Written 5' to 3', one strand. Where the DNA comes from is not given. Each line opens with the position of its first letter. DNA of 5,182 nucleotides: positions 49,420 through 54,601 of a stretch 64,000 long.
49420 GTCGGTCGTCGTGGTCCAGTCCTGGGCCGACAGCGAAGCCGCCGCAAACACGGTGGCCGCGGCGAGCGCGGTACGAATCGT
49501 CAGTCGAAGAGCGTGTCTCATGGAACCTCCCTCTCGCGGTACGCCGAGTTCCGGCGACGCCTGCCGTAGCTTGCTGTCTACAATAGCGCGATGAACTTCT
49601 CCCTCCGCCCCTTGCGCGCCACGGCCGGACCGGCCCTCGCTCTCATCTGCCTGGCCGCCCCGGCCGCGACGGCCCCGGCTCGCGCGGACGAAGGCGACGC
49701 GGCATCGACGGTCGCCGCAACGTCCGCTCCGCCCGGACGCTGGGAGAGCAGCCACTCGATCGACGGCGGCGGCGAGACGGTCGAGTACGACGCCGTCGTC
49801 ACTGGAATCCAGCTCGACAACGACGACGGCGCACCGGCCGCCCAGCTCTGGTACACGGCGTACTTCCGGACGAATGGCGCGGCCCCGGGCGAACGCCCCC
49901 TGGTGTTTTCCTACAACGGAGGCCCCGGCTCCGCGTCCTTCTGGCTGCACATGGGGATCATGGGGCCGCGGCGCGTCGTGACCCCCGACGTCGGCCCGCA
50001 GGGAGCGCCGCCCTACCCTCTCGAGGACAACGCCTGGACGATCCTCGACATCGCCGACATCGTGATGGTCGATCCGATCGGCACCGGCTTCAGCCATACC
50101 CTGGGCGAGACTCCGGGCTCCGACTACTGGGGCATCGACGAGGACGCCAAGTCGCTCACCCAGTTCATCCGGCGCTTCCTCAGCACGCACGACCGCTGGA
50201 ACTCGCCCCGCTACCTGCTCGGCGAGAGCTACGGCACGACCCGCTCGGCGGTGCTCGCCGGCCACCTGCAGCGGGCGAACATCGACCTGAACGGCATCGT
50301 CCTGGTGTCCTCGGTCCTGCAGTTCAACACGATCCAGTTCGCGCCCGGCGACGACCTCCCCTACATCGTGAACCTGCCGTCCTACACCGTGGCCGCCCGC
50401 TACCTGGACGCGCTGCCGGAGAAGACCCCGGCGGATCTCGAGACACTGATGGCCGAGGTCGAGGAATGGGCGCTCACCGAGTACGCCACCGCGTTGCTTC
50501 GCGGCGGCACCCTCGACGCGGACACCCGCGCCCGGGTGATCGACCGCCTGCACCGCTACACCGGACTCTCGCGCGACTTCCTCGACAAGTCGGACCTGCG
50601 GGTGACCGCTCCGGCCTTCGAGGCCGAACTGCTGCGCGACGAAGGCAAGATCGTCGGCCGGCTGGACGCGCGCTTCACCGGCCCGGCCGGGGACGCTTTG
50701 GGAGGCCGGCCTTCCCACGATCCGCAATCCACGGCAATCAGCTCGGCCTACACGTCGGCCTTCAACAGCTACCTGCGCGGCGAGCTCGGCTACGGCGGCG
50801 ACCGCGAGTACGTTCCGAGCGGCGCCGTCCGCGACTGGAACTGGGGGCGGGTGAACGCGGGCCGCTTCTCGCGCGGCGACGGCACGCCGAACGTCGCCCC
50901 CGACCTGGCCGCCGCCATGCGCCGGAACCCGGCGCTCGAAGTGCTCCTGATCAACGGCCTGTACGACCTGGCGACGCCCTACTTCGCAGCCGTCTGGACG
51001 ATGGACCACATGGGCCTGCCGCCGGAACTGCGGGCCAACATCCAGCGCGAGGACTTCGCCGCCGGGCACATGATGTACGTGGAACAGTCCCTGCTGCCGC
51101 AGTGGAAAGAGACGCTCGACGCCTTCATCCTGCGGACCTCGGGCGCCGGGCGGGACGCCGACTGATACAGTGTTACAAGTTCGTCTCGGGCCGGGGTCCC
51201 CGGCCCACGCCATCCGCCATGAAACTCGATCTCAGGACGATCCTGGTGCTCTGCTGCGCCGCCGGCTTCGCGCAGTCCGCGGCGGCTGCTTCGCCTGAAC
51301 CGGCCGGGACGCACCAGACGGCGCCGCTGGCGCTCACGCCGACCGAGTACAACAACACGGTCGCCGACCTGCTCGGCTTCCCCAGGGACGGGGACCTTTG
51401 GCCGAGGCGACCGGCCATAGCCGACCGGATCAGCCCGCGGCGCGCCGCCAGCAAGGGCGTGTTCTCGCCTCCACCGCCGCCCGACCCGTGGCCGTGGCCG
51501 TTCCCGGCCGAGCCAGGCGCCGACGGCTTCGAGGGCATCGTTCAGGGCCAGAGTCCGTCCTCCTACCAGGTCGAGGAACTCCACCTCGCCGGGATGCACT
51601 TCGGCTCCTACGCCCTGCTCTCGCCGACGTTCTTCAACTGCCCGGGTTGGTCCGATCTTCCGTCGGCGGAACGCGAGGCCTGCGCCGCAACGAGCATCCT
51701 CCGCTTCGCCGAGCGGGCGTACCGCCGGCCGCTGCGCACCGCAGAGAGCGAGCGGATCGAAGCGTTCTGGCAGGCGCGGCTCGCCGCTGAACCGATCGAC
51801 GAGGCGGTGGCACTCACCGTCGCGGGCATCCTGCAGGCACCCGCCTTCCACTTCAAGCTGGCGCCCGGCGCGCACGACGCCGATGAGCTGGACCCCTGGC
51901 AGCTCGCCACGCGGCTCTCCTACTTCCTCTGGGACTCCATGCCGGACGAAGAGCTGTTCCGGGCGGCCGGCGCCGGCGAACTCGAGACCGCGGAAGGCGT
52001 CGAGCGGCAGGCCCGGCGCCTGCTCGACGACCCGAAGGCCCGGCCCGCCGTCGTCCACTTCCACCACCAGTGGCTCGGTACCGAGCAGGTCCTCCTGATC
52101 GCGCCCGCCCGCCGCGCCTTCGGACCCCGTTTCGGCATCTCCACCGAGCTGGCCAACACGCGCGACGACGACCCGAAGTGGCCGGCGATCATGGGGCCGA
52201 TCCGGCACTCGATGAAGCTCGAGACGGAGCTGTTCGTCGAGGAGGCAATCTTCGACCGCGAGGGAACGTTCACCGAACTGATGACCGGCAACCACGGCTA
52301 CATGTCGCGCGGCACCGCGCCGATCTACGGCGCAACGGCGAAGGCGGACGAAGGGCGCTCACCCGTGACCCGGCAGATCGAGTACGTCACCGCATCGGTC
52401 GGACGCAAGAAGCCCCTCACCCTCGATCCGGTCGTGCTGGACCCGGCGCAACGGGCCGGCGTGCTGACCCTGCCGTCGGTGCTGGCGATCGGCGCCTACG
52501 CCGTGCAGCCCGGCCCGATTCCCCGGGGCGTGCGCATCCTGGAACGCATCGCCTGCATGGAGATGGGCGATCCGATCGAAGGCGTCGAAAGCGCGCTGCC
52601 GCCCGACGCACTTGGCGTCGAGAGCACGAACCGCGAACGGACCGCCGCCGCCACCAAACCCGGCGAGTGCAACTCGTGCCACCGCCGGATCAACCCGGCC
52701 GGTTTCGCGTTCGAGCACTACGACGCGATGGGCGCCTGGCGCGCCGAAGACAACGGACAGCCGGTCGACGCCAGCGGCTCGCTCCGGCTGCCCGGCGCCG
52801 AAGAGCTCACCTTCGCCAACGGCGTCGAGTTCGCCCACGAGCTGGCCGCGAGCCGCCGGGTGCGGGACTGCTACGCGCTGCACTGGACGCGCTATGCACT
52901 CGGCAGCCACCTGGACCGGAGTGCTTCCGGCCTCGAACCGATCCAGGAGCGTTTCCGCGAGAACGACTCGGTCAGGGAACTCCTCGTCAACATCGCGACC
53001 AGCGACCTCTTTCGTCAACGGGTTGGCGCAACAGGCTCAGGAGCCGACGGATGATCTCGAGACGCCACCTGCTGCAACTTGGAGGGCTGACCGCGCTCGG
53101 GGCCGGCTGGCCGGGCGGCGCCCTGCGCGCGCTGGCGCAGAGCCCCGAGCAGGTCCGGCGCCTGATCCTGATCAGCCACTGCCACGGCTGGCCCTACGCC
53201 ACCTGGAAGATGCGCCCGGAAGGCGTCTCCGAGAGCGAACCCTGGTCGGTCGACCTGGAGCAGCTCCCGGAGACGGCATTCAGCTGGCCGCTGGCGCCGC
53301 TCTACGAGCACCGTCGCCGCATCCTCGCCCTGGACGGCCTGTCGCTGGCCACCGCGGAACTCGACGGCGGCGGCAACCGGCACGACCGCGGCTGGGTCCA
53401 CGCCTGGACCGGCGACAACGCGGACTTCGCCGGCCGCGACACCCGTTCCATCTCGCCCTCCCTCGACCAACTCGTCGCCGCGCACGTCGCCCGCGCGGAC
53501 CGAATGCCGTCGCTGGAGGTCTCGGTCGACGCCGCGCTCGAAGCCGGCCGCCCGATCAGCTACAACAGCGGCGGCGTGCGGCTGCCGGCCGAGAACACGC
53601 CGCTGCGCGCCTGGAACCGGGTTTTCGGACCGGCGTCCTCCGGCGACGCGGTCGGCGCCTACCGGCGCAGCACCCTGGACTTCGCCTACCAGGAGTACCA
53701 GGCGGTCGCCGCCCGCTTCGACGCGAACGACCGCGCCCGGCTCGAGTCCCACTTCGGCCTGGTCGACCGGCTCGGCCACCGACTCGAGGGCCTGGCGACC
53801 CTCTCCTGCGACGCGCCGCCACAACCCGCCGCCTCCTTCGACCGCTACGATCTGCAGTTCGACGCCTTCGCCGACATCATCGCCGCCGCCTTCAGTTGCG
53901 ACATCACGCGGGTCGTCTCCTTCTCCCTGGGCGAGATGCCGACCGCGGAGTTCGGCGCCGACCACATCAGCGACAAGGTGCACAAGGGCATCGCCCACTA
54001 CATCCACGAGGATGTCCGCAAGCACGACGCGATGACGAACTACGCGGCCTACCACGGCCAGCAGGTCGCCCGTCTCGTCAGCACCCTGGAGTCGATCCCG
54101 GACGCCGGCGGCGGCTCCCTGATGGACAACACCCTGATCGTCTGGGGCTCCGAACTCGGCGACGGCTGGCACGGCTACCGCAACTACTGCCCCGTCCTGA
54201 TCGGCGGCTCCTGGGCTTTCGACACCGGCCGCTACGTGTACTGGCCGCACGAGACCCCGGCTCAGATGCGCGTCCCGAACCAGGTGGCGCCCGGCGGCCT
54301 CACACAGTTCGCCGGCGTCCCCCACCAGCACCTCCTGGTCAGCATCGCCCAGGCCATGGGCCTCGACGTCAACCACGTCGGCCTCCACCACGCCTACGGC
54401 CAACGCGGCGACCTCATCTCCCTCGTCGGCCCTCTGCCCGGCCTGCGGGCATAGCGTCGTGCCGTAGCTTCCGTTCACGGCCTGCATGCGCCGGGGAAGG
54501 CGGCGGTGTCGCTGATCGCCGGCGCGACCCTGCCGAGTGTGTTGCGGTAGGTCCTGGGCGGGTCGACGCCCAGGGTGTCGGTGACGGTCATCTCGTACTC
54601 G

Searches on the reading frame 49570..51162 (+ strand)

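Call 32: search_protein_families(library=pfam, proteins=[window:49570-51162:+], max_evalue=0.001)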
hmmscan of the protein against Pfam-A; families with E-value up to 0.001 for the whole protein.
window:49570-51162:+ (531 aa): 1 family
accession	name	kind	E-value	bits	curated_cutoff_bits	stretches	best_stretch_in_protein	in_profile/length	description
PF00450.28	Peptidase_S10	-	2.8e-14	53.7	21.9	1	90-245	23-176/420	Serine carboxypeptidase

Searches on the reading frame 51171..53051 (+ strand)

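Call 32: search_protein_families(library=pfam, proteins=[window:51171-53051:+], max_evalue=0.001)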
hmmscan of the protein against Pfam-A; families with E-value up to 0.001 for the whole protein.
window:51171-53051:+ (627 aa): 5 families
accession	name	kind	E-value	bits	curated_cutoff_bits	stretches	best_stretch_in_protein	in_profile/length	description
PF07631.16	PSD4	-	1.4e-34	119.8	23.3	1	240-387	1-127/128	Protein of unknown function (DUF1592)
PF07627.16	PSCyt3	-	5.6e-24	84.7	27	1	428-527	1-98/98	Protein of unknown function (DUF1588)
PF07637.16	PSD5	-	1e-12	48.6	34.2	1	171-228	1-59/62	Protein of unknown function (DUF1595)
PF07624.16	PSD2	-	2.2e-09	37.4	25.8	1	547-614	4-74/74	Protein of unknown function (DUF1585)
PF07626.16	PSD3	-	0.00016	22.6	23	0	55-70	3-18/65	Protein of unknown function (DUF1587)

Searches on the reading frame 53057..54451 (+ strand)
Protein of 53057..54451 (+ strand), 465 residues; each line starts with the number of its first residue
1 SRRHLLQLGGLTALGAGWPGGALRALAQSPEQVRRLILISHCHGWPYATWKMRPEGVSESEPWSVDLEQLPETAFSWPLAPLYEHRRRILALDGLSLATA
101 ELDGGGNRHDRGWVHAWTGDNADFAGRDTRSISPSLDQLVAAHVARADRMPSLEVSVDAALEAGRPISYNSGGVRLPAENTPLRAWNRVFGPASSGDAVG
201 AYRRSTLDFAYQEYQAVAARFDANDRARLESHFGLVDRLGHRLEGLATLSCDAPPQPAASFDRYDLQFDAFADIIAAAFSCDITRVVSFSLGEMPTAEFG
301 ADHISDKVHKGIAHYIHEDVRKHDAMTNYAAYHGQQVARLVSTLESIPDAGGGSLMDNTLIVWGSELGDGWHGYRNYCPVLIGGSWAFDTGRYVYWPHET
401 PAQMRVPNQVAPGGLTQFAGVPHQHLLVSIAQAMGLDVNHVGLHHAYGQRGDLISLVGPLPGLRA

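Call 32: search_protein_families(library=pfam, proteins=[window:53057-54451:+], max_evalue=0.001)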
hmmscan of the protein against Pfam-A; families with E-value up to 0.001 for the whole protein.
window:53057-54451:+ (465 aa): 1 family
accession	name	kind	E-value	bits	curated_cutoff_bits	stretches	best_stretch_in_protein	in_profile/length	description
PF07586.16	HXXSHH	-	1.1e-39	137.3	30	1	70-338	23-307/307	Protein of unknown function (DUF1552)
